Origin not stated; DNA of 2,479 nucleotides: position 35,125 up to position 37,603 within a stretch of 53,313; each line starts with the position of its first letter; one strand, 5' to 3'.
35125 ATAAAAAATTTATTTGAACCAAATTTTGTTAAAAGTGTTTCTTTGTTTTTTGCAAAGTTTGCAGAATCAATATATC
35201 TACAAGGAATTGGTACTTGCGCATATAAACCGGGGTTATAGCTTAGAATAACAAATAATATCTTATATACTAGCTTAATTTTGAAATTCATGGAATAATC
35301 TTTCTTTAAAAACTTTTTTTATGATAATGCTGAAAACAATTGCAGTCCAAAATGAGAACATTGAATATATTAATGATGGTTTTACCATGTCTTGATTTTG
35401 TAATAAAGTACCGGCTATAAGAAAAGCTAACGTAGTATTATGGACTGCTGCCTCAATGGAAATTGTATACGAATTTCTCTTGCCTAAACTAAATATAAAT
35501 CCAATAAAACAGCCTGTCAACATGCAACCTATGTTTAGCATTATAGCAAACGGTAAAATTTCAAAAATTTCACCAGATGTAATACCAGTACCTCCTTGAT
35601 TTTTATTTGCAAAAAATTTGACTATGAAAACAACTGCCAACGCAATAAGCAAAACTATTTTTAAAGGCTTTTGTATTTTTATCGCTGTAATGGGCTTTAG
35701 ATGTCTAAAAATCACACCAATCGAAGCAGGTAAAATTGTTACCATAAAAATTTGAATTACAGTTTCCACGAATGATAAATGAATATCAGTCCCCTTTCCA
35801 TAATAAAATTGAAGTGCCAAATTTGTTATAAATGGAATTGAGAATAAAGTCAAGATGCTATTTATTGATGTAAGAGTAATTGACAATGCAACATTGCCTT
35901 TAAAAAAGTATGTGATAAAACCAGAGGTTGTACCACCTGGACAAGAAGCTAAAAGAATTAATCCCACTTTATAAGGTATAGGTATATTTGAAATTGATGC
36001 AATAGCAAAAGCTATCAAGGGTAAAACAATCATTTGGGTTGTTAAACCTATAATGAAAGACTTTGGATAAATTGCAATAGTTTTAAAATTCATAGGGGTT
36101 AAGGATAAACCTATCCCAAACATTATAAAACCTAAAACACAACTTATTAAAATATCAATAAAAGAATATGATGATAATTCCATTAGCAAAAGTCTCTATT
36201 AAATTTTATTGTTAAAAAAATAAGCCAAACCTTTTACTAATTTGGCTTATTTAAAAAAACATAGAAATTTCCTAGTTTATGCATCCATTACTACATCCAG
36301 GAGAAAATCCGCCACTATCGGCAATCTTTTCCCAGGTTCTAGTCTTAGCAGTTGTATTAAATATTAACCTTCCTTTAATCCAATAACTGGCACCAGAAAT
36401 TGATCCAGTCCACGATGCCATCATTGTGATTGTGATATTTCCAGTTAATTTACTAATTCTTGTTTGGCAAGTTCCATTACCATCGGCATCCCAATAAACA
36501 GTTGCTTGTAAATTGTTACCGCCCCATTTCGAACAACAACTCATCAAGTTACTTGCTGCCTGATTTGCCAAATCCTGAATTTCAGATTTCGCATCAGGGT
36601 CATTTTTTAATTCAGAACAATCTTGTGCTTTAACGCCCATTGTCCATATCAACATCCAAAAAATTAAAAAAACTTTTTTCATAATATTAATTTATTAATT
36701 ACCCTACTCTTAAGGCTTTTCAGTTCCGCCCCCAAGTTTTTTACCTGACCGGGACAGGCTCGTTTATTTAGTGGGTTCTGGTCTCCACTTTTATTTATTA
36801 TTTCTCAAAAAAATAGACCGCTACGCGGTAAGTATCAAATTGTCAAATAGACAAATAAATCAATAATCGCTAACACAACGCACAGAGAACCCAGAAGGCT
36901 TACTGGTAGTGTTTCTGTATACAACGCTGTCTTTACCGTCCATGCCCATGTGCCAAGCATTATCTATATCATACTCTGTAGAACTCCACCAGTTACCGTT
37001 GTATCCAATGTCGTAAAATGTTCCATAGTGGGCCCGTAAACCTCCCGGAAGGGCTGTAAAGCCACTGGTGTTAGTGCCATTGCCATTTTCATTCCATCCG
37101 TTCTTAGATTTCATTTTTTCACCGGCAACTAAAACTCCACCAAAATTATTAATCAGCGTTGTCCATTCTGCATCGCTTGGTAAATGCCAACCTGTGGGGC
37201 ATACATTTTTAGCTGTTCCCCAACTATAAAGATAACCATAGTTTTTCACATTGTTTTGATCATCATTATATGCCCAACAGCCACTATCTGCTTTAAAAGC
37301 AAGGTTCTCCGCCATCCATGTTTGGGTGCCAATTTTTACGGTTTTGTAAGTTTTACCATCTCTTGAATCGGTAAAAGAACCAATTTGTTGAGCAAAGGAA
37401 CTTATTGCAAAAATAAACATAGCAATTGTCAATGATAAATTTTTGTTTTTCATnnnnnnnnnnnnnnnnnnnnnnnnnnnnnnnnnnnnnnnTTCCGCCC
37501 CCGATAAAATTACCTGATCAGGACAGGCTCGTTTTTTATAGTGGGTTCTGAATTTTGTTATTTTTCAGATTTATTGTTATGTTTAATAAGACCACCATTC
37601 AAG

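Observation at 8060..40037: Ten copies of a conserved 55-90 nt element, always in gene orientation 15-34 nt upstream of start codons of envelope-protein genes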

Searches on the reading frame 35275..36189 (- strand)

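Call 21: search_protein_families(library=pfam, proteins=[window:35275-36189:-], max_evalue=0.0001)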
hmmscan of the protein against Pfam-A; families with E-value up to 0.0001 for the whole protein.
window:35275-36189:- (304 aa): 1 family
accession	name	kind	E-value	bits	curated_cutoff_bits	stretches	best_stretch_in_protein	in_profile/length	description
PF01758.21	SBF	-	1.7e-30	106.6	24.3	1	18-195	3-184/191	Sodium Bile acid symporter family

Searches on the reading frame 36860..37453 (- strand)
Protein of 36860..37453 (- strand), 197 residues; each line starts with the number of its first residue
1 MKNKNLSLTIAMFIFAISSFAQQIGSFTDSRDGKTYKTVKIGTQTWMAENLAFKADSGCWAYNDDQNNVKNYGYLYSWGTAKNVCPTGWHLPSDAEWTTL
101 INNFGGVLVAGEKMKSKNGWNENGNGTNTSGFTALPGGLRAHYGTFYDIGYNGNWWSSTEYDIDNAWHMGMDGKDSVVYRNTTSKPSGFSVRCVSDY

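Call 11: search_protein_families(library=pfam, proteins=[window:36860-37453:-], max_evalue=0.01)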
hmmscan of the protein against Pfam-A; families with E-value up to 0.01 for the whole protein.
window:36860-37453:- (197 aa): 2 families
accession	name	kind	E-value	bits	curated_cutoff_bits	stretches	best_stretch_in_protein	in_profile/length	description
PF09603.15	Fib_succ_major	-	5.7e-34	118.4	33.9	1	39-194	1-186/187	Fibrobacter succinogenes major domain (Fib_succ_major)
PF07603.17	Lcl_C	-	0.0038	17.9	34.9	1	87-194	43-116/117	Lcl C-terminal domain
